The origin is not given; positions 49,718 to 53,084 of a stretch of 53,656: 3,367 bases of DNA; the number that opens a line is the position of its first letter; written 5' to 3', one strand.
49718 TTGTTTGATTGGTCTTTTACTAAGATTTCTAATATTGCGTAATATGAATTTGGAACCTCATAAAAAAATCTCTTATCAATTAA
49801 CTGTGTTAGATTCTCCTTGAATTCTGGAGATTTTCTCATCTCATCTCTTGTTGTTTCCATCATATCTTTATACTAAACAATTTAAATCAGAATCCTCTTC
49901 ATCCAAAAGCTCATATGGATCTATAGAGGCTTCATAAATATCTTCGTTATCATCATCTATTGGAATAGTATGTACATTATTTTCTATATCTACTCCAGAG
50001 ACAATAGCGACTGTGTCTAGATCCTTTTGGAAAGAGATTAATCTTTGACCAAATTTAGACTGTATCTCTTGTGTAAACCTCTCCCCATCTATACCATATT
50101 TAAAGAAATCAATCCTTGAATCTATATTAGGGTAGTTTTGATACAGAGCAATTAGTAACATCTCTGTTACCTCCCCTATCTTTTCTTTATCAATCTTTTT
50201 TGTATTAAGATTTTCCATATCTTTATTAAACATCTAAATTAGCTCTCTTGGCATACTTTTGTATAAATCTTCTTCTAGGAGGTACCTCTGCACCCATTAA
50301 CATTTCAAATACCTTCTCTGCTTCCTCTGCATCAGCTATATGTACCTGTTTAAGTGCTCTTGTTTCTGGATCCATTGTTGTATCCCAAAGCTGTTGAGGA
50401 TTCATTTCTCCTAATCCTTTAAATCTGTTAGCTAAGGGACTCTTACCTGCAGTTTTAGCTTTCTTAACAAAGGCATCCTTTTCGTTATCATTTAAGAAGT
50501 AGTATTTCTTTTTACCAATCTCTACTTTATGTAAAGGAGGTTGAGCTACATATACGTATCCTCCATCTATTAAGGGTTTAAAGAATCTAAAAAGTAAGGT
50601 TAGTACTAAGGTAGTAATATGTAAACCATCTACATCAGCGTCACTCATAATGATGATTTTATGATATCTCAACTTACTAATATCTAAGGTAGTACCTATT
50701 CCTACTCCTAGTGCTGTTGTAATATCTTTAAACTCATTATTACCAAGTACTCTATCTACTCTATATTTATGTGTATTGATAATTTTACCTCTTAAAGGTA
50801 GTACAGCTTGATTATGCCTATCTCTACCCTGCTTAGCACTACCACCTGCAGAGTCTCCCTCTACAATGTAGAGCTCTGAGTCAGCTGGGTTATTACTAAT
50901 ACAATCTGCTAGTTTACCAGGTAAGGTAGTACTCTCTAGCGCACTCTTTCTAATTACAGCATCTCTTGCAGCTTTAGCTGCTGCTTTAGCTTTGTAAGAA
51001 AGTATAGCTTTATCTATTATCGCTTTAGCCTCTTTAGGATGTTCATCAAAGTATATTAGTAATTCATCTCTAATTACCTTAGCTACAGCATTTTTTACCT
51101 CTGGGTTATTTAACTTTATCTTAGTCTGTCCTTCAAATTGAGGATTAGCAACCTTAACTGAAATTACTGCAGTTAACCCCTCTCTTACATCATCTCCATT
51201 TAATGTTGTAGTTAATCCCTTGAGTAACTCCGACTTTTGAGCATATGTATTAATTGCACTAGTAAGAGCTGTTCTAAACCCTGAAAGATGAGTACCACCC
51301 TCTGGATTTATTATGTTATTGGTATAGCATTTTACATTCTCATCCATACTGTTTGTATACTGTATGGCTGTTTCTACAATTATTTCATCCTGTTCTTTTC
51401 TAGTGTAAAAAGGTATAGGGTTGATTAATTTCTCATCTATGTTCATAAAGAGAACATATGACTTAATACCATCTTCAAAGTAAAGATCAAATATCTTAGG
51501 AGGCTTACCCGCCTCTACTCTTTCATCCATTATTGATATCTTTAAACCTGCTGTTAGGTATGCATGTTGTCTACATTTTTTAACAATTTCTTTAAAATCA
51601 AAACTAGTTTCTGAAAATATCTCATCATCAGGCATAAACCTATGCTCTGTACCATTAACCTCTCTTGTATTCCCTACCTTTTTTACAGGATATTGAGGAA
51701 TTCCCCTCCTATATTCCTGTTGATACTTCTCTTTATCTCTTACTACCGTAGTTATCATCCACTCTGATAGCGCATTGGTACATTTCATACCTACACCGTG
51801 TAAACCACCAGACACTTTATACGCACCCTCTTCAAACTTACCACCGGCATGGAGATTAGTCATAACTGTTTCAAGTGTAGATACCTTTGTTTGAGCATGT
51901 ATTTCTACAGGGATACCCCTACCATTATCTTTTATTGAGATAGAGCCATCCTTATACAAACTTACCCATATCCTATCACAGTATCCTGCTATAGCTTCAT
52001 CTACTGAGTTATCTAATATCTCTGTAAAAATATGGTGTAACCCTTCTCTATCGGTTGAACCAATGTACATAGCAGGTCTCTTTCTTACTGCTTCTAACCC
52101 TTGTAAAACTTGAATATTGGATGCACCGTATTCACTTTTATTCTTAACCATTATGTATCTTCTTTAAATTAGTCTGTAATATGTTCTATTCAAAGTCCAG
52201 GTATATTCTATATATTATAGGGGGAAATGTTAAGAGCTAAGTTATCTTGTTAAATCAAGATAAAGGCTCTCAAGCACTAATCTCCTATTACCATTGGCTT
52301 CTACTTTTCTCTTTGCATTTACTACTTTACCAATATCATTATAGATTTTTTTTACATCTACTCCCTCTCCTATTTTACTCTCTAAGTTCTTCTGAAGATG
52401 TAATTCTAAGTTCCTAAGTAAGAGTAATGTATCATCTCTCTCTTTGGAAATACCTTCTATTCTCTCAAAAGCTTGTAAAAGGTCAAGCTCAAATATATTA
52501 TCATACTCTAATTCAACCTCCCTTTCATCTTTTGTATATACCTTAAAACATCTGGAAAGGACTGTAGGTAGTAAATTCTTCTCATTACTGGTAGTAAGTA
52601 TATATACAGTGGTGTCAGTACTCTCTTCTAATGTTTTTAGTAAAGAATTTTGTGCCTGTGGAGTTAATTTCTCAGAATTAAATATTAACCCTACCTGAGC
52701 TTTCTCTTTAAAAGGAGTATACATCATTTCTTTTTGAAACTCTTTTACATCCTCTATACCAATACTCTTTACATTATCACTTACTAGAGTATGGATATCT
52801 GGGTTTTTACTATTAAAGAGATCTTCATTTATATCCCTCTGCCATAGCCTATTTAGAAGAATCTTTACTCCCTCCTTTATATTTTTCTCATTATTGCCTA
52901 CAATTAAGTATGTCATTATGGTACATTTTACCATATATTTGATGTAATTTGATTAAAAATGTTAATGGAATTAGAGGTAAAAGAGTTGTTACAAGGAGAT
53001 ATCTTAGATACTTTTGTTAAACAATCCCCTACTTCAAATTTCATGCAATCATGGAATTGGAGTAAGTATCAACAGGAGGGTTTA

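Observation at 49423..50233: Two small, strongly acidic orphan proteins wedged between gyrB and gyrA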

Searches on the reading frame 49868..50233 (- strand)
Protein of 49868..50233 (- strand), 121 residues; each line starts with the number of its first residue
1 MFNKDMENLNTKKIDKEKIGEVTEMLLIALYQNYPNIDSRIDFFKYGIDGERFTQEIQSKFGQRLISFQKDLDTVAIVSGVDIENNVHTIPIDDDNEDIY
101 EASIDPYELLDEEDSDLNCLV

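Call 3: search_protein_families(library=pfam, proteins=[window:49868-50233:-], max_evalue=1)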
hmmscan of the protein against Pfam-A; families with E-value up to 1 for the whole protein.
window:49868-50233:- (121 aa): 1 family
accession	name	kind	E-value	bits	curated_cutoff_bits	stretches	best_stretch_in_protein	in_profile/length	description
PF21539.2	Med15_C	-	0.0029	18.4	23.9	1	14-73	38-96/110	ARC105/Med15 mediator subunit C-terminal domain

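Call 4: search_protein_families(library=ncbifam, proteins=[window:49868-50233:-], max_evalue=10)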
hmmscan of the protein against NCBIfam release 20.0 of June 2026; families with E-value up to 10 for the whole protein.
window:49868-50233:- (121 aa): 0 families

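Call 6: find_homologous_proteins(query=window:49868-50233:-, max_evalue=0.01)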
Query window:49868-50233:- (121 aa): 3 proteins with E <= 0.01 among 7 candidates.
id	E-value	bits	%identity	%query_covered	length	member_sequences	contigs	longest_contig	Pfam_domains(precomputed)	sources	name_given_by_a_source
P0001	5.6e-70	251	97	100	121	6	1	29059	-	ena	-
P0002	9.6e-59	215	83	100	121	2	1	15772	-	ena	-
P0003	4.0e-55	203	76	100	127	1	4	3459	-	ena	-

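Call 8: find_encoding_contigs(protein=P0001, flank=6000, max_places=4)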
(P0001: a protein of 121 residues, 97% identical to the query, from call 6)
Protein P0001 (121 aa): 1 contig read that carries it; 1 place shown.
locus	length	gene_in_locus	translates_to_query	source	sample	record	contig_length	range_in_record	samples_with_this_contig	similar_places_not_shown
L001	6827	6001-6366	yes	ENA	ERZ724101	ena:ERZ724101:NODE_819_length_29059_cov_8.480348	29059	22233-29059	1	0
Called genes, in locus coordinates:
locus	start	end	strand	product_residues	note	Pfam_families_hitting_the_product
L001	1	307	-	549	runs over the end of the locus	PF00437:T2SSE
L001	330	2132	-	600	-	PF05157:MshEN, PF00437:T2SSE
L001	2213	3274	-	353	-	PF02388:FemAB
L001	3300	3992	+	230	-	PF13177:DNA_pol3_delta2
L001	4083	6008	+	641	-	PF02518:HATPase_c, PF00204:DNA_gyraseB, PF01751:Toprim, PF00986:DNA_gyraseB_C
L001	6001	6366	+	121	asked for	-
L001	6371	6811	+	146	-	-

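Call 9: find_encoding_contigs(protein=P0002, flank=6000, max_places=4)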
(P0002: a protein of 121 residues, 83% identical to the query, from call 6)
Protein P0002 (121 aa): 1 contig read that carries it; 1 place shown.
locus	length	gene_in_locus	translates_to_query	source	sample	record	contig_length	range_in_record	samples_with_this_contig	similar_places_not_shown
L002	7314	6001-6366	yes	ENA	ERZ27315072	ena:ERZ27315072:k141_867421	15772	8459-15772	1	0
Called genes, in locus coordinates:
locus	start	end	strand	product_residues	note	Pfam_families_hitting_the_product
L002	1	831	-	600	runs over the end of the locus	PF05157:MshEN, PF00437:T2SSE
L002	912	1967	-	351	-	PF02388:FemAB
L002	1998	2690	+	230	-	PF13177:DNA_pol3_delta2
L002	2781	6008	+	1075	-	PF02518:HATPase_c, PF00204:DNA_gyraseB, PF14890:Intein_splicing, PF01751:Toprim, PF00986:DNA_gyraseB_C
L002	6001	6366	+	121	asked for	-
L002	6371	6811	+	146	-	-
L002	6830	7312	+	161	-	?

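Call 10: find_encoding_contigs(protein=P0003, flank=6000, max_places=4)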
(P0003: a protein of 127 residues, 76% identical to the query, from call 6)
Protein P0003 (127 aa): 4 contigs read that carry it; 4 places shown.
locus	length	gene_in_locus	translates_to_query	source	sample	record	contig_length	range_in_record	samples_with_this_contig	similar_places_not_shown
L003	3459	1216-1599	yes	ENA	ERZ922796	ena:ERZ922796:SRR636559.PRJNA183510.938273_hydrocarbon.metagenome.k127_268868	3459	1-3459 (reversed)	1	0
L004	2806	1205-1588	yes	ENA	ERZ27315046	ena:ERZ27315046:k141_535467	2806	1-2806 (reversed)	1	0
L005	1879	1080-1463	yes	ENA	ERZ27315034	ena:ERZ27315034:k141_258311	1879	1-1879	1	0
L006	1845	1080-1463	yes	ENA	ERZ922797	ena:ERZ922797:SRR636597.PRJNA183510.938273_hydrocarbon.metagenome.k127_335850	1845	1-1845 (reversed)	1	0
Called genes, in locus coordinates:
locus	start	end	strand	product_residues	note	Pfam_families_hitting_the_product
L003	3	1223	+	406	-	?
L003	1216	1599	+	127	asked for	-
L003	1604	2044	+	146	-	-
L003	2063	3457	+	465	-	?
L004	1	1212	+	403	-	?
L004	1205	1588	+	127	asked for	-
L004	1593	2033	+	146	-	-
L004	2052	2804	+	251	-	?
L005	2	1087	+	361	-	?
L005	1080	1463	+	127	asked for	-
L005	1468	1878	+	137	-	?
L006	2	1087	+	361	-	?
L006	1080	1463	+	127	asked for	-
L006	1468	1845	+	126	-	?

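Call 32: search_solved_structures(query=A5, max_evalue=10)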
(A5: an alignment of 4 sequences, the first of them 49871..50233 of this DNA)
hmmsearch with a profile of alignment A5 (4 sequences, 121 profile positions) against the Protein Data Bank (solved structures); distinct sequences matched with E-value up to 10: 1.
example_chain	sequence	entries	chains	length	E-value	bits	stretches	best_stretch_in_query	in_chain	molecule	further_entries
6jbi_A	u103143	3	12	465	0.56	13.6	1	42-91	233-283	Trehalose-6-phosphate synthase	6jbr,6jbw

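Call 44: predict_structure(alignment_id=A5)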
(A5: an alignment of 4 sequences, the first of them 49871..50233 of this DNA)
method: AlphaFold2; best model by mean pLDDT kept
length: 121 residues; sequences in the alignment: 4
mean_pLDDT: 45.5   pTM: 0.36
mean pLDDT of the five models: 45.5, 44.6, 36.1, 35.4, 33.1
residues with pLDDT >= 90: 0; 70-90: 0; 50-70: 62; < 50: 59
segments of 3 or more residues with pLDDT < 50: 12-16, 73-121
pLDDT, mean of each block of 10 residues (from residue 1): 50 48 58 61 60 58 57 37 31 29 31 29 29
secondary structure, 60 per line:
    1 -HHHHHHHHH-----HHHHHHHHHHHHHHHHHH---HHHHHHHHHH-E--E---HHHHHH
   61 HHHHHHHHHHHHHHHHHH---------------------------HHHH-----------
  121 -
elements in order: H2-10 H16-33 H37-46 H55-78 H106-109
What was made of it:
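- The ORF121 model is unreliable (pLDDT 45, call 44).
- Tried and rejected: The model had pLDDT 45 with only four near-identical sequences (call 44), so no fold search was run on it.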

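Call 51: search_protein_families(library=phrogs, proteins=[window:49871-50233:-], max_evalue=0.1)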
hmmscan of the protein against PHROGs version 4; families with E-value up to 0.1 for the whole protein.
window:49871-50233:- (121 aa): 1 family
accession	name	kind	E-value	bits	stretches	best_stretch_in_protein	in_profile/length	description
phrog_13154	-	unknown function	0.042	14.9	1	32-72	35-75/96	-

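Call 52: search_protein_families(library=padloc, proteins=[window:49871-50233:-], max_evalue=0.1)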
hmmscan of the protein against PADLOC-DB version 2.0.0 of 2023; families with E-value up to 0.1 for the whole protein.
window:49871-50233:- (121 aa): 0 families

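Call 58: find_related_loci(query=A5, collection=metagenome_contigs, flank=4000)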
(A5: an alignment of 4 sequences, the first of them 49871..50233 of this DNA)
Query A5 (121 aa) in metagenome_contigs; peptide patterns used: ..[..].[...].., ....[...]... (x = any residue, [..] = any of these).
486 stretches matched a pattern, but none encodes a relative of the query by tblastn (E <= 1e-3).

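Call 59: find_related_loci(query=A5, collection=viral_contigs, flank=4000)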
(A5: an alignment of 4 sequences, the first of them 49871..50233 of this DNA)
Query A5 (121 aa) in viral_contigs; peptide patterns used: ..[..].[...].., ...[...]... (x = any residue, [..] = any of these).
116 stretches matched a pattern, but none encodes a relative of the query by tblastn (E <= 1e-3).

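Call 86: search_dna_similar(query=window:49871-50233:-, collection=phages, mode=protein, max_evalue=0.01, max_rows=5)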
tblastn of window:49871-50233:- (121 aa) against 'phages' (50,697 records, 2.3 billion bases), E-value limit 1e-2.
No match.

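Call 87: search_dna_similar(query=window:49871-50233:-, collection=plasmids, mode=protein, max_evalue=0.01, max_rows=5)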
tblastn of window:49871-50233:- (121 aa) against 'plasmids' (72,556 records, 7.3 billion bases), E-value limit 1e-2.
No match.
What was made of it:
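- Tried and rejected: None were found in JGI metagenome contigs, IMG/VR, phage records or plasmids (calls 58, 59, 86, 87).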

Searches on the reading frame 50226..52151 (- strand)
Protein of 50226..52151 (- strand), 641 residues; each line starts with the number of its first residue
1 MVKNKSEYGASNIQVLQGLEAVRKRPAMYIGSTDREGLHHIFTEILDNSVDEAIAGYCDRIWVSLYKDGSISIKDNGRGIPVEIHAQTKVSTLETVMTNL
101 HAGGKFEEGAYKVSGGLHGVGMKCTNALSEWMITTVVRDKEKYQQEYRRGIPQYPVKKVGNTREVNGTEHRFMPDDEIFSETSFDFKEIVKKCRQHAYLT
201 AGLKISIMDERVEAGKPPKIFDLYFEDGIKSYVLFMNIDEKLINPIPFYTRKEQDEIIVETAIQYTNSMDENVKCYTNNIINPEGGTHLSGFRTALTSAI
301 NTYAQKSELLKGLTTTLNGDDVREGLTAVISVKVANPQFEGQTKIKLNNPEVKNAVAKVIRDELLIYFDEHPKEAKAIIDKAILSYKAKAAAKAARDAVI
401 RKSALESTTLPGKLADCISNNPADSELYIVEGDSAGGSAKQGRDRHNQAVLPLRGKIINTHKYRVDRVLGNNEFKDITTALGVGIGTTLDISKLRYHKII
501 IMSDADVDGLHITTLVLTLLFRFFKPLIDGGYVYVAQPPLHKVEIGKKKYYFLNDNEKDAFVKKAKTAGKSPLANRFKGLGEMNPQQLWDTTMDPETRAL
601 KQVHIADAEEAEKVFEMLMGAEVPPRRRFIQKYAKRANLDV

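Call 3: search_protein_families(library=pfam, proteins=[window:50226-52151:-], max_evalue=1)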
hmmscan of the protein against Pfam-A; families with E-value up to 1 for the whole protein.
window:50226-52151:- (641 aa): 6 families
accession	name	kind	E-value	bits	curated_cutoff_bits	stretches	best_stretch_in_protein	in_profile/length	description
PF00204.31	DNA_gyraseB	-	1.2e-55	188.1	27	1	228-397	1-172/173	DNA gyrase B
PF00986.26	DNA_gyraseB_C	-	3.7e-28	97.9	29.8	1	575-631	7-63/63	DNA gyrase B subunit, carboxyl terminus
PF01751.28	Toprim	-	6.7e-18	65.1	23.1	1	426-537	1-95/96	Toprim domain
PF02518.31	HATPase_c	-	7.3e-16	59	26.4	1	34-137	2-92/111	Histidine kinase-, DNA gyrase B-, and HSP90-like ATPase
PF13589.12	HATPase_c_3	-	0.0026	18.2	25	1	42-142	7-99/137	Histidine kinase-, DNA gyrase B-, and HSP90-like ATPase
PF00378.25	ECH_1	-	0.11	12.2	27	1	343-379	7-45/251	Enoyl-CoA hydratase/isomerase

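Call 16: find_related_loci(query=window:50229-52151:-, collection=genome_contigs, flank=8000)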
Query window:50229-52151:- (641 aa) in genome_contigs; peptide patterns used: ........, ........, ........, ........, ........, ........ (x = any residue, [..] = any of these).
600 stretches matched a pattern (row limit reached: there are more); 586 encode a relative of the query (tblastn E <= 1e-3); the best 80 are kept; 80 distinct loci.
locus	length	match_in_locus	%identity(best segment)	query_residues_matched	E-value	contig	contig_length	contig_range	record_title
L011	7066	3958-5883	89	1-641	0e+0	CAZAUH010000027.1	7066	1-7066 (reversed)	MAG TPA_asm: uncultured Candidatus Saccharibacteria bacterium isolate SRP192927_co7_229 genome assembly, contig: NODE_23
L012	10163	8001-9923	86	1-641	0e+0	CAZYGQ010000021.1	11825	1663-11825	MAG TPA_asm: uncultured Candidatus Saccharibacteria bacterium isolate binchicken_co39_443 genome assembly, contig: NODE_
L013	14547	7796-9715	85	1-640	0e+0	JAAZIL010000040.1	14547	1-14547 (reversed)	MAG: Candidatus Dojkabacteria bacterium isolate AS19jrsBPTG_9 16036_AS19, whole genome shotgun sequence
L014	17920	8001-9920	87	1-641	0e+0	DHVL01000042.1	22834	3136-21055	MAG TPA_asm: Candidatus Dojkabacteria bacterium UBA5209 UBA5209_contig_25136, whole genome shotgun sequence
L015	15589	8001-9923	85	1-641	0e+0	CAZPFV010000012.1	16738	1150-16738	MAG TPA_asm: uncultured Candidatus Saccharibacteria bacterium isolate binchicken_co45_679 genome assembly, contig: NODE_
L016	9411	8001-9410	87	1-471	0e+0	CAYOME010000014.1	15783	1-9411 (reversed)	MAG TPA_asm: uncultured Candidatus Saccharibacteria bacterium isolate SRP294416_co1_589 genome assembly, contig: NODE_76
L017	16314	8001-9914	76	1-641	0e+0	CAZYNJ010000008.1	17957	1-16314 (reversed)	MAG TPA_asm: uncultured Candidatus Saccharibacteria bacterium isolate SRP191223_co1_99 genome assembly, contig: NODE_304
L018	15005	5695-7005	86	1-438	0e+0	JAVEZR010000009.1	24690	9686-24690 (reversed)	MAG: Candidatus Dojkabacteria bacterium isolate BF4_70 NODE_5995_length_24690_cov_38.803688_Biofilm4, whole genome shotg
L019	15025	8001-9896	54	3-641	0e+0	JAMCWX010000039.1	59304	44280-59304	MAG: Chloroflexota bacterium isolate FK_Sedi_B_Bin.47 NODE_1224_length_59304_cov_5.11493, whole genome shotgun sequence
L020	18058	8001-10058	52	8-641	0e+0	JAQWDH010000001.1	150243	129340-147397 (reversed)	MAG: Patescibacteria group bacterium isolate STF2_47 NODE_89_length_150243_cov_8.582083_Sandtown_F2, whole genome shotgu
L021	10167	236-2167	52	1-641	0e+0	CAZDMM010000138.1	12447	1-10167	MAG TPA_asm: uncultured Caldilineaceae bacterium isolate binchicken_co130_5 genome assembly, contig: NODE_4053_length_12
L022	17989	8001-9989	52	2-641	0e+0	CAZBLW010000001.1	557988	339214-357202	MAG TPA_asm: uncultured Gammaproteobacteria bacterium isolate SRP193661_co2_55 genome assembly, contig: NODE_2_length_55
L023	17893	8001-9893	54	6-640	0e+0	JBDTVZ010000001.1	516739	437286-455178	MAG: Candidatus Dojkabacteria bacterium isolate cluster3_bin.8 NODE_4_length_516739_cov_11.585602, whole genome shotgun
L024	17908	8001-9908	53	3-641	0e+0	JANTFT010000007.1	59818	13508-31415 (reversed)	MAG: Anaerolineales bacterium isolate bin10015 c_000000000177, whole genome shotgun sequence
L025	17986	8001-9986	51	2-641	0e+0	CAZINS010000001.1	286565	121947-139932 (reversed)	MAG TPA_asm: uncultured Gammaproteobacteria bacterium isolate binchicken_co22_135 genome assembly, contig: NODE_13_lengt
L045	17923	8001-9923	53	6-641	0e+0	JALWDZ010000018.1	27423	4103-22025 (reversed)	MAG: Candidatus Shapirobacteria bacterium isolate T11_metabat1_scaf2bin.010 T11_NODE_495_length_27423_cov_2.552535, whol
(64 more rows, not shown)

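Call 73: search_protein_families(library=pfam, proteins=[L023:9918-10565:+, L045:9928-10488:+], max_evalue=0.001)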
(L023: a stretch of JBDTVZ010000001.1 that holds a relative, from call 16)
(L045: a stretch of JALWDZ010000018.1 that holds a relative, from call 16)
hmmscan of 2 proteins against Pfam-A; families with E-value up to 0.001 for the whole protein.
L023:9918-10565:+ (216 aa): 1 family
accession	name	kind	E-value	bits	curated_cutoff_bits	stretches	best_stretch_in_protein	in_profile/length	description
PF11611.13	DUF4352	-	0.00016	22.4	25.9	1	83-197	1-112/122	Domain of unknown function (DUF4352)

L045:9928-10488:+ (187 aa): 1 family
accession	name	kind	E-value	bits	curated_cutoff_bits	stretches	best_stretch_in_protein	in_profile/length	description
PF00719.24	Pyrophosphatase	-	1.2e-50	171.8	23.5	1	29-182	1-153/153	Inorganic pyrophosphatase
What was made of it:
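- Other Patescibacteria have clearly unrelated genes in this gap, for example an inorganic pyrophosphatase (call 73).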

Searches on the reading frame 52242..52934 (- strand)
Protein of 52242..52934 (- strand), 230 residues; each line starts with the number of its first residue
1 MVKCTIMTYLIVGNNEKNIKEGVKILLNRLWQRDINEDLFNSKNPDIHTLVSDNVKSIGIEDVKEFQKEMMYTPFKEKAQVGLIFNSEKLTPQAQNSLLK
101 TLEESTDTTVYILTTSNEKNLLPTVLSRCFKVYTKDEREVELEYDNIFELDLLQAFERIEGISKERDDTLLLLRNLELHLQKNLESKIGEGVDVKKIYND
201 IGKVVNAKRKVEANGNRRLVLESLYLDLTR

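Call 3: search_protein_families(library=pfam, proteins=[window:52242-52934:-], max_evalue=1)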
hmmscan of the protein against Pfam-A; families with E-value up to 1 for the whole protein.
window:52242-52934:- (230 aa): 3 families
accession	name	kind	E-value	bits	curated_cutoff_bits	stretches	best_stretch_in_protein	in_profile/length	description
PF13177.12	DNA_pol3_delta2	-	4.4e-25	89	27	1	39-133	63-156/161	DNA polymerase III, delta subunit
PF09670.15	Cas_Cas02710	-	0.071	13.3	27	1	150-208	14-72/153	Csm6 HEPN domain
PF10950.13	Organ_specific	-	0.15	13.2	22.5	1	18-114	15-93/117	Organ specific protein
